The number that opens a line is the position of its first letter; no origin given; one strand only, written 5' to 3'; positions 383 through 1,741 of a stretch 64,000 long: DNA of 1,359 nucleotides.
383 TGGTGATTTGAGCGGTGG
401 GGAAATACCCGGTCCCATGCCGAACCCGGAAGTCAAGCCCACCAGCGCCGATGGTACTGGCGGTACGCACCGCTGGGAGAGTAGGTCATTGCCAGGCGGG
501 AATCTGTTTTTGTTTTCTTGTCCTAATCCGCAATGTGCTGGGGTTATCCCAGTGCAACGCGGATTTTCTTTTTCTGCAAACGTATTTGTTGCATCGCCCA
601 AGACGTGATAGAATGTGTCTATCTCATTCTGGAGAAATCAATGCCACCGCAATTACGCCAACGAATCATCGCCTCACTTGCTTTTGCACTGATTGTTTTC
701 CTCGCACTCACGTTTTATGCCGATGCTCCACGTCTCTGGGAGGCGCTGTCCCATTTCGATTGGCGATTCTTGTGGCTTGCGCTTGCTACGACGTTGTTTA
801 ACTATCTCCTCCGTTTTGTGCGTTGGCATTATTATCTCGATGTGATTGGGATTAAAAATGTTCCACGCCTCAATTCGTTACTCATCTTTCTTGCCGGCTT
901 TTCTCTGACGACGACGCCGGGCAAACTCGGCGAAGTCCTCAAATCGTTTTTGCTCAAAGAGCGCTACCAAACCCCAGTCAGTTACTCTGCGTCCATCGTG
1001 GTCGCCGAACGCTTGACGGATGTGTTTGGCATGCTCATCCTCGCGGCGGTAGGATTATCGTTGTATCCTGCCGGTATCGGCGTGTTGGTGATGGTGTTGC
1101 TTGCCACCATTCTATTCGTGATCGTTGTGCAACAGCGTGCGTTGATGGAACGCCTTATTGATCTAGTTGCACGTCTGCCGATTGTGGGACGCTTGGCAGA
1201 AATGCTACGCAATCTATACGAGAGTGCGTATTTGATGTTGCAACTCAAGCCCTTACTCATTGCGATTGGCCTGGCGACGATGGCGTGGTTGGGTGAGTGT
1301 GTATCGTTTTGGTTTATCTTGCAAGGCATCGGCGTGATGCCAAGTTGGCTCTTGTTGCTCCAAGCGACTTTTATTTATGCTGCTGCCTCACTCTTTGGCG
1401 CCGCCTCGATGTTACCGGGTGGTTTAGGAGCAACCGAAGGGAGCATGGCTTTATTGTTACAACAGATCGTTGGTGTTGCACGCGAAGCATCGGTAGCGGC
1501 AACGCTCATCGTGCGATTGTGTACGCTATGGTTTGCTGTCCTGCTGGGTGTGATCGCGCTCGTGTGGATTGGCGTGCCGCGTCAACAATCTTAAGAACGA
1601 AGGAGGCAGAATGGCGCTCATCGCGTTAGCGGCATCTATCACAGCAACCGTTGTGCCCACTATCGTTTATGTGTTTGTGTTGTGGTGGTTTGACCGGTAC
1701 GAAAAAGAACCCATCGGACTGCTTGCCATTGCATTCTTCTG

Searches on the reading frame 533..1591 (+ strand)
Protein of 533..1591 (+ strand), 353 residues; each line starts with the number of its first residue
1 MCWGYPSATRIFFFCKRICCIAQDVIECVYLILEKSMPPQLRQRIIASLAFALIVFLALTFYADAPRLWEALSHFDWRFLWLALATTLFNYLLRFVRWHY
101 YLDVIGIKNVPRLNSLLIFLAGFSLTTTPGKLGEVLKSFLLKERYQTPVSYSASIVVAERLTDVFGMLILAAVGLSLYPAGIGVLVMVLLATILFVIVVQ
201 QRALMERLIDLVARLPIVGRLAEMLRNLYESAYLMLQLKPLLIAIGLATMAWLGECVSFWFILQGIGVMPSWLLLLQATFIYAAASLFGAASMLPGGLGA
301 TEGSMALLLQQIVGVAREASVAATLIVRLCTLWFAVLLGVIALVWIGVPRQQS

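Call 52: search_protein_families(library=padloc, alignment_id=A5, max_evalue=0.00001)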
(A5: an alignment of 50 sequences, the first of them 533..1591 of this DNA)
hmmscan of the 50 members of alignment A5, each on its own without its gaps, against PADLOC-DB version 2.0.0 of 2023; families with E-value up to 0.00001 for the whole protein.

A. member 1, window:533-1591:+ (353 aa): 0 families

B. families by the number of members that match (of 50 scanned): 12 families
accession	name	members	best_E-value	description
PDLC04135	mad3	2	3.7e-33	mads_3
PDLC02911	VakA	2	5.2e-10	-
PDLC04140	mad8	2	6.2e-08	mads_8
PDLC02203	MzaA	1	1.1e-58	-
PDLC03767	RT_UG29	1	1.9e-47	DRT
PDLC03800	RTasDnaG-like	1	4.3e-36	DRT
PDLC04134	mad2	1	1.8e-25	mads_2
PDLC01991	CARF_m8--CARF_LolE_TM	1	1.5e-16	-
PDLC01990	CARF_m8--CARF_Beta-galactosidase_LolE_TM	1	1.7e-11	-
PDLC03839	LeoA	1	5.7e-10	-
PDLC04690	PDC-M51B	1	6.8e-07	-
PDLC03841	LeoBC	1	1.3e-06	-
